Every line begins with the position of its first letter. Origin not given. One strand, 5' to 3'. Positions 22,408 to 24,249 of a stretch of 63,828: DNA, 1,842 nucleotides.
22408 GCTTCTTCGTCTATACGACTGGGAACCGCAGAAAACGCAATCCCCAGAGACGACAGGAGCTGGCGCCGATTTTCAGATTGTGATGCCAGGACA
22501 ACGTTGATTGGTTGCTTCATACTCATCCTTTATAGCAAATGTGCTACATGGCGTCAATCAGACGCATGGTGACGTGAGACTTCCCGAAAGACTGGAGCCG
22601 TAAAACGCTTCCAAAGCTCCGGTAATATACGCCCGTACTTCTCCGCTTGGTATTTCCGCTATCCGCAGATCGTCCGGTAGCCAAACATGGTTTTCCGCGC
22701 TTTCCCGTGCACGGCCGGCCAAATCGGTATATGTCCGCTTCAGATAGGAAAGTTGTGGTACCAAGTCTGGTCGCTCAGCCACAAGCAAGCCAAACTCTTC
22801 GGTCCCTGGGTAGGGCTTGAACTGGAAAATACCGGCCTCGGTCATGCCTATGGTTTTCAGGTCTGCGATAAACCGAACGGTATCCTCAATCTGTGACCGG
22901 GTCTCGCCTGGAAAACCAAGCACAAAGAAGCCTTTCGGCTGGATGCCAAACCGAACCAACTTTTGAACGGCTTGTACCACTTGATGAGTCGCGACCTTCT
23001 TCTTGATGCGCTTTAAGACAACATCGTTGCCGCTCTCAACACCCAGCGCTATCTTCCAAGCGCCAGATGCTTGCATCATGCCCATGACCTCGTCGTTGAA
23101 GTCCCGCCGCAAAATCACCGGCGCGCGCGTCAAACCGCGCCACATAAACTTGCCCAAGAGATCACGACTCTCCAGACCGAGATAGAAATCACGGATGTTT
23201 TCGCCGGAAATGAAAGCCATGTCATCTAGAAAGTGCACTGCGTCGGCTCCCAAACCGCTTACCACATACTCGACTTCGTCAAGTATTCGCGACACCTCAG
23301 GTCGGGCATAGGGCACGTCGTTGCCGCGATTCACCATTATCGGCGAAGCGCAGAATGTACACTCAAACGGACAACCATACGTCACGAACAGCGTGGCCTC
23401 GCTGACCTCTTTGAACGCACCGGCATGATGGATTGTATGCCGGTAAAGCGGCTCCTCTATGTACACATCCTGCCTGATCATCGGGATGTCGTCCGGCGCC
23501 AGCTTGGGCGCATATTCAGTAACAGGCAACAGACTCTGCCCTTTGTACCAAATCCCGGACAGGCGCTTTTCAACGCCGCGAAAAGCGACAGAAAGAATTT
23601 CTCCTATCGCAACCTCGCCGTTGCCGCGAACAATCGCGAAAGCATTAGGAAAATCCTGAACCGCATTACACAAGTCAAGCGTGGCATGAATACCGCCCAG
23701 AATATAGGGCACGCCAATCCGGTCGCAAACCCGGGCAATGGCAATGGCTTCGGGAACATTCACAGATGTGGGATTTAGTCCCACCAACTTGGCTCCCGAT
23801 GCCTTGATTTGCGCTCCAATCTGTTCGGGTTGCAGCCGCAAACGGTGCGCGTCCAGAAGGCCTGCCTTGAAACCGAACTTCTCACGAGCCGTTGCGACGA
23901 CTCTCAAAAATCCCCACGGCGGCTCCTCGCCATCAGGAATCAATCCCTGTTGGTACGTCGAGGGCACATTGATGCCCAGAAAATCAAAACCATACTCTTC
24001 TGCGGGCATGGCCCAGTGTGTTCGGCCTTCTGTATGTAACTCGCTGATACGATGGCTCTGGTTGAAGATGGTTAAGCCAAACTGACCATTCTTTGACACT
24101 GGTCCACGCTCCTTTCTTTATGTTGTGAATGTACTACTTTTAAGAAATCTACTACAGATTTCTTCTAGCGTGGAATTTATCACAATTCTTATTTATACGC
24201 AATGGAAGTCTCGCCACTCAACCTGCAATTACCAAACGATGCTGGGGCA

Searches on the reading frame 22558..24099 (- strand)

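Call 49: search_protein_families(library=pfam, proteins=[window:22558-24099:-], max_evalue=0.00001)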
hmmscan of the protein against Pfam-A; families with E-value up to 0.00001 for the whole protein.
window:22558-24099:- (513 aa): 2 families
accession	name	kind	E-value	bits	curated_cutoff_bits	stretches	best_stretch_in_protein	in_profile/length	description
PF04055.27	Radical_SAM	-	3.9e-17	63.4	29.5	1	239-411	3-166/166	Radical SAM superfamily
PF02310.24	B12-binding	-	4.1e-08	33.5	32.1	1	60-168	13-120/121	B12 binding domain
